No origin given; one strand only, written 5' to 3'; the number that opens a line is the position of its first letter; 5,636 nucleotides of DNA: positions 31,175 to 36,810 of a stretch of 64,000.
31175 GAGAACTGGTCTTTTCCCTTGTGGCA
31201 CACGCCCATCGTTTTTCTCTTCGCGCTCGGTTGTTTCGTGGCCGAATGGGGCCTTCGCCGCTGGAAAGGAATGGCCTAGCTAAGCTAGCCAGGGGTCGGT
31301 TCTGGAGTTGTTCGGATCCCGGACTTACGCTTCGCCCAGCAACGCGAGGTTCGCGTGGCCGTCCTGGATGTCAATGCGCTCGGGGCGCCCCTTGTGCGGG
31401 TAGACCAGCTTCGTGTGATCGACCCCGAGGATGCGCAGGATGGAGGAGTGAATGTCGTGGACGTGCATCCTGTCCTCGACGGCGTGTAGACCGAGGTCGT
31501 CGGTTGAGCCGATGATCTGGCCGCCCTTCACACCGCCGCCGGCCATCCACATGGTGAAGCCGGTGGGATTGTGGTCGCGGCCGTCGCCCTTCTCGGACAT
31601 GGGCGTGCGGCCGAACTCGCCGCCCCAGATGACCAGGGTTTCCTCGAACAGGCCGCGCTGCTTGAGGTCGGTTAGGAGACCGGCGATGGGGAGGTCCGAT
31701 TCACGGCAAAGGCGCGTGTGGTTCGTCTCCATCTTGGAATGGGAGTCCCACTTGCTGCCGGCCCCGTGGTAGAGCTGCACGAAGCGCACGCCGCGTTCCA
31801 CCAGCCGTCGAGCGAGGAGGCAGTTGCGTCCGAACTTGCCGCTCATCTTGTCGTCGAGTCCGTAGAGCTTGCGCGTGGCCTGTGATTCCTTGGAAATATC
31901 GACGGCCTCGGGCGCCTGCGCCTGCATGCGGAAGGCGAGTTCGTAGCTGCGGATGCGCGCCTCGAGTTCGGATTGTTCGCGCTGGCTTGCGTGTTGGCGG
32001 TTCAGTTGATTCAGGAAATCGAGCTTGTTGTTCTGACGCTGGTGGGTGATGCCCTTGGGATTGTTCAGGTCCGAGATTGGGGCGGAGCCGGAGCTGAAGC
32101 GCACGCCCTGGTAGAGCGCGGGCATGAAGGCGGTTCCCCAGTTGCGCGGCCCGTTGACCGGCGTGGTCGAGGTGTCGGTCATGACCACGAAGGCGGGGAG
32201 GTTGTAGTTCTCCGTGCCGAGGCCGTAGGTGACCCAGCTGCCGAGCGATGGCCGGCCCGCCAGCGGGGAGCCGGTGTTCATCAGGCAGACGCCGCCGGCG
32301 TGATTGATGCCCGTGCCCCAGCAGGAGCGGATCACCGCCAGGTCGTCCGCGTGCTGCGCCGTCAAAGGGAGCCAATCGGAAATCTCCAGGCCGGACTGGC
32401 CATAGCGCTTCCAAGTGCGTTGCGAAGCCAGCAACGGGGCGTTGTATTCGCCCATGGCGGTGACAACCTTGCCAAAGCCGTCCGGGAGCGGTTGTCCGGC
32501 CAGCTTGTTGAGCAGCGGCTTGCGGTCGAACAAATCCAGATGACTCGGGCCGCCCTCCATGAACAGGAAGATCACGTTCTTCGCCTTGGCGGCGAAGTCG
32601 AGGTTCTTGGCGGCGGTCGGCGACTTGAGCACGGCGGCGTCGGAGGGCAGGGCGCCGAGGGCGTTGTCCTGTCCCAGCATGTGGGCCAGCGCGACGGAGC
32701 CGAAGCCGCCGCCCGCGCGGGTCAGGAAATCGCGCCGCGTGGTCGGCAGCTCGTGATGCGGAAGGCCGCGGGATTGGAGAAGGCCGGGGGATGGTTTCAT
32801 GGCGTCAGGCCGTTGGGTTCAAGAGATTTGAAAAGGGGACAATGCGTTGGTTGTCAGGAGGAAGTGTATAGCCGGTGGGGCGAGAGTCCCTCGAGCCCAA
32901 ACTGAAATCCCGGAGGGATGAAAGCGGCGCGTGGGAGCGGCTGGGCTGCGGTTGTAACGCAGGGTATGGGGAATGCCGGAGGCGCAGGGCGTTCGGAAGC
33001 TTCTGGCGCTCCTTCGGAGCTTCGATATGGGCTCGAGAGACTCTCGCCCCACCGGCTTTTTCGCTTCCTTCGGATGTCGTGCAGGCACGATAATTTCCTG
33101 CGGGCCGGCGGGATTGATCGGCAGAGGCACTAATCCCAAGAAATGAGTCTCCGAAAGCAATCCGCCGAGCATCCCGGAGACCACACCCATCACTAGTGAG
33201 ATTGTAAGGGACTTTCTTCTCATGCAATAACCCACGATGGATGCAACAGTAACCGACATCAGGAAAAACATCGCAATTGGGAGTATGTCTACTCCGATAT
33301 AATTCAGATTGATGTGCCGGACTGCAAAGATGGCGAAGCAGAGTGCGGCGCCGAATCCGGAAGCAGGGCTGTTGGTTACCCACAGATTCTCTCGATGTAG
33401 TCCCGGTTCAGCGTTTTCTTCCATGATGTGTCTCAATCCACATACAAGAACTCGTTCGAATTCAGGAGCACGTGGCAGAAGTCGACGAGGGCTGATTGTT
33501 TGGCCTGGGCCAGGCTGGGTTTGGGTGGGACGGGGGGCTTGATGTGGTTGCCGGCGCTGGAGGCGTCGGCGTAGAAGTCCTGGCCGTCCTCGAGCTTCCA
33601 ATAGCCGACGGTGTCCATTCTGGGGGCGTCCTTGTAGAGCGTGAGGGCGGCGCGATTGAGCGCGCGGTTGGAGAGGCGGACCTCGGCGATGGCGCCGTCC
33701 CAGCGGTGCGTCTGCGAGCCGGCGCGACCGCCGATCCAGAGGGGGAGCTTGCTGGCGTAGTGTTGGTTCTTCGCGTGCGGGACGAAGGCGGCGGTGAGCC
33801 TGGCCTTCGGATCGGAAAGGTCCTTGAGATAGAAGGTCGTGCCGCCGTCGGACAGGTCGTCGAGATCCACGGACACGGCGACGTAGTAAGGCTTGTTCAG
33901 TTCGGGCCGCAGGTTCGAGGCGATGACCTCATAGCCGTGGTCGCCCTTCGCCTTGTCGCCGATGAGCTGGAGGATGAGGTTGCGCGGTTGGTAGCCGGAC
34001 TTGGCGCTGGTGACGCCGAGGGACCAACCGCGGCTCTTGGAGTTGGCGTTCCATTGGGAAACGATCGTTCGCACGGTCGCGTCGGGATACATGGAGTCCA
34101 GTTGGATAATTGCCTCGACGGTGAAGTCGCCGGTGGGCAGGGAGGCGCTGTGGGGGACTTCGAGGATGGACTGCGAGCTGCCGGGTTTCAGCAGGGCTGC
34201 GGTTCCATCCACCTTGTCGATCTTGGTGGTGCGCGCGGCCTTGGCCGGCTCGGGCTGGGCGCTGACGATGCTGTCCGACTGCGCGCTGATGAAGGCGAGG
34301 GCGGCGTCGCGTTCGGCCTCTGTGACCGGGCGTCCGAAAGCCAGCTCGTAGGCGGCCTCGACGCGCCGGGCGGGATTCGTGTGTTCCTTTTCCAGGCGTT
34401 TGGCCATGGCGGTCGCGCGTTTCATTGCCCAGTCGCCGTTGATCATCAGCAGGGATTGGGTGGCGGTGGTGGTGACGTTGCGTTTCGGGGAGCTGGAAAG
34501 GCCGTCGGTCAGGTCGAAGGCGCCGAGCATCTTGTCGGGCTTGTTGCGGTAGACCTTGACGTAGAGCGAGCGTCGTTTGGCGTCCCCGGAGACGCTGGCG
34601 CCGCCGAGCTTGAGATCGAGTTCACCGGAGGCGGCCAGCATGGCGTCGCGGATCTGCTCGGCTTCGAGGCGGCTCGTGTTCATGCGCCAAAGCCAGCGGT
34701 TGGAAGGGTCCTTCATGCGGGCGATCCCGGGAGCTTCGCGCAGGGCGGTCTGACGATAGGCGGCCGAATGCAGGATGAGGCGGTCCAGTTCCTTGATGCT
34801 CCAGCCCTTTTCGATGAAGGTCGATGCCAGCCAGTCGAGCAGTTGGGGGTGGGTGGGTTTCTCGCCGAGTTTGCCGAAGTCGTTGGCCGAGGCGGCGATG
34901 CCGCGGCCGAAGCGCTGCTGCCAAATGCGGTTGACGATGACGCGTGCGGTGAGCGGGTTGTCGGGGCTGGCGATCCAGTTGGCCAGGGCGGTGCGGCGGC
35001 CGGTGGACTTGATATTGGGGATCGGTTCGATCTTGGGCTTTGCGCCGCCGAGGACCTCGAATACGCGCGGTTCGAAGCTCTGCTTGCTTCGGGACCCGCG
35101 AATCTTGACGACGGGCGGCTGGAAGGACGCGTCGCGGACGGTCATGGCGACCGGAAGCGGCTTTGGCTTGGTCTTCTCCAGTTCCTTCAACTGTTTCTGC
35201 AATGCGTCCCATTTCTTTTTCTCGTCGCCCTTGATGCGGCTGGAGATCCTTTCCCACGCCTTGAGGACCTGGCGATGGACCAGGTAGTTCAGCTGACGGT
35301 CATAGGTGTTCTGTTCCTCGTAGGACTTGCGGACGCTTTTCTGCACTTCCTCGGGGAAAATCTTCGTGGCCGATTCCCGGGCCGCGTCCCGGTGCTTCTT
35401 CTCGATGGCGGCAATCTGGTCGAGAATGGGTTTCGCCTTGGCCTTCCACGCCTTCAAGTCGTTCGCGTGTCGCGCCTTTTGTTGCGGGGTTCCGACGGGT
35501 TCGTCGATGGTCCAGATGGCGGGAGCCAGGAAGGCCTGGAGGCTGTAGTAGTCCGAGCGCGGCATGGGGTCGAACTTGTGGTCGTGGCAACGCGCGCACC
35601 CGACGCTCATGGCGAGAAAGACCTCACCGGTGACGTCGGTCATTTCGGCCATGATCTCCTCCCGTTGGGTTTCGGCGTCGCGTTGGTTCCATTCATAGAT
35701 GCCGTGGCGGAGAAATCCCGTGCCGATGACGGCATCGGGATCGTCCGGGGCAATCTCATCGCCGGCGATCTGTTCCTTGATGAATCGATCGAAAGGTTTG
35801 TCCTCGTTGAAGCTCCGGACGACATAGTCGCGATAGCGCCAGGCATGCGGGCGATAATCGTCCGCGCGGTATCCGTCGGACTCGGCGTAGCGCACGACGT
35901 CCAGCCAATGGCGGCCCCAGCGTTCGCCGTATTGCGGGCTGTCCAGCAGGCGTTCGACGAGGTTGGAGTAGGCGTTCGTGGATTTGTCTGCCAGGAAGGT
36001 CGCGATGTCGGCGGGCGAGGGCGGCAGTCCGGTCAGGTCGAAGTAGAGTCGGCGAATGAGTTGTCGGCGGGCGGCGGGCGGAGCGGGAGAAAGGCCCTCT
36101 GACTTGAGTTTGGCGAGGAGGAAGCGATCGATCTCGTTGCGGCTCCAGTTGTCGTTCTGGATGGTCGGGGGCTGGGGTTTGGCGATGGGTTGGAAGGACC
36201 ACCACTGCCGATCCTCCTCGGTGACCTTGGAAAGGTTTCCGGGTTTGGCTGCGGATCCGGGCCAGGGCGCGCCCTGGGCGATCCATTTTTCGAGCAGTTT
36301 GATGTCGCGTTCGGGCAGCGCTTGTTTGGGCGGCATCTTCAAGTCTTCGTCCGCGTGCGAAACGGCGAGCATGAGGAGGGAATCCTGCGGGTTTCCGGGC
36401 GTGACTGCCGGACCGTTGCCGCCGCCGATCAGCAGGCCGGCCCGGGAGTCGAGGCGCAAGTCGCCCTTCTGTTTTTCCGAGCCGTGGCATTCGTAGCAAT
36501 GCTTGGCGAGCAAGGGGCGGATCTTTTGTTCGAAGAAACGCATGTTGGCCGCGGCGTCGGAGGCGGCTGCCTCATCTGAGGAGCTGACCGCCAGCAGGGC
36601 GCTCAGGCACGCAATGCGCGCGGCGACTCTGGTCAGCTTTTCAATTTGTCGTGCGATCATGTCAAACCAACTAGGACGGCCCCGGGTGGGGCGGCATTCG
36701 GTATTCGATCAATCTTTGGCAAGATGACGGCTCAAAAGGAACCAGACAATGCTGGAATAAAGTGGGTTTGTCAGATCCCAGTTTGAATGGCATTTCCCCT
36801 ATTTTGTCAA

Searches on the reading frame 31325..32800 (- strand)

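Call 84: search_protein_families(library=pfam, proteins=[window:31325-32800:-], max_evalue=0.0001)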
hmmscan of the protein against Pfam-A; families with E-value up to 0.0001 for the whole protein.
window:31325-32800:- (491 aa): 1 family
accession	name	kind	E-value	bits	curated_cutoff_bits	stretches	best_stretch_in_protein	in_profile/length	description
PF07394.17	DUF1501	-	2.9e-158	527.5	27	1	73-482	1-384/390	Protein of unknown function (DUF1501)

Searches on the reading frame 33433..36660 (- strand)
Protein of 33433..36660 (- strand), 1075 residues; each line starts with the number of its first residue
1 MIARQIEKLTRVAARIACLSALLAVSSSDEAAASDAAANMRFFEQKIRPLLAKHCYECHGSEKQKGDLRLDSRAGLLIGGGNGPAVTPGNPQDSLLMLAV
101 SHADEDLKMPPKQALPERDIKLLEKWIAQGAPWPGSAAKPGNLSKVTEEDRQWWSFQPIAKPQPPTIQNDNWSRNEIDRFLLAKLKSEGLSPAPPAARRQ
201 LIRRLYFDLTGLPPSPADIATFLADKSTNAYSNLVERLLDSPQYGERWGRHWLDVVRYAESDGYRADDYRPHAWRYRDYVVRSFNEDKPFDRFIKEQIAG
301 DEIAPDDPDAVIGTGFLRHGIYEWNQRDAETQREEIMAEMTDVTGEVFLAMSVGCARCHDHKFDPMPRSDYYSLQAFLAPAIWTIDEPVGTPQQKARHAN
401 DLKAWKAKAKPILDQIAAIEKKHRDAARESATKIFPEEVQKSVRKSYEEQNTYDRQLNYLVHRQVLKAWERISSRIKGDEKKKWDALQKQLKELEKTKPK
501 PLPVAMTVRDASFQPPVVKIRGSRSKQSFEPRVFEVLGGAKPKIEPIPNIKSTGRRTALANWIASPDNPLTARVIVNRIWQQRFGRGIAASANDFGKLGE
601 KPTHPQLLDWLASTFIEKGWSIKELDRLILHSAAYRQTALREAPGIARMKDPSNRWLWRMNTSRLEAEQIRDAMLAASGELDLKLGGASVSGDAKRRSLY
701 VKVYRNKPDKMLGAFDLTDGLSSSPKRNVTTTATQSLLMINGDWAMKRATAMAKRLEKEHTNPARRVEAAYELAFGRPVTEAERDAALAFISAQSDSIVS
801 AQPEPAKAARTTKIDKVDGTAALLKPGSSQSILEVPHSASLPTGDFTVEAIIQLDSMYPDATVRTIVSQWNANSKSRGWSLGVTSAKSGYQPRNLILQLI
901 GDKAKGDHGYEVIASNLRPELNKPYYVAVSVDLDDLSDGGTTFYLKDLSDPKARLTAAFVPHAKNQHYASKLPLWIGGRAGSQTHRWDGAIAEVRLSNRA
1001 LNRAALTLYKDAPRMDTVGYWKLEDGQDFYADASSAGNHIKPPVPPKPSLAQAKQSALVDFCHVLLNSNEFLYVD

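Call 84: search_protein_families(library=pfam, proteins=[window:33433-36660:-], max_evalue=0.0001)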
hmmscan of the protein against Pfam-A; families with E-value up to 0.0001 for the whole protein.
window:33433-36660:- (1075 aa): 4 families
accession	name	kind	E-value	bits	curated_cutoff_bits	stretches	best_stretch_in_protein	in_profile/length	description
PF07583.16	PSCyt2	-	1.6e-84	283.5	29.8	1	176-380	1-206/209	Protein of unknown function (DUF1549)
PF07587.16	PSD1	-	2.9e-81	272.9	28.5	1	555-790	1-243/244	Protein of unknown function (DUF1553)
PF07635.16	PSCyt1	-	7.4e-19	68.6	22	1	55-112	1-58/59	Planctomycete cytochrome C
PF13385.13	Laminin_G_3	-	4e-11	43.7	27.6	1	832-1004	6-148/151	Concanavalin A-like lectin/glucanases superfamily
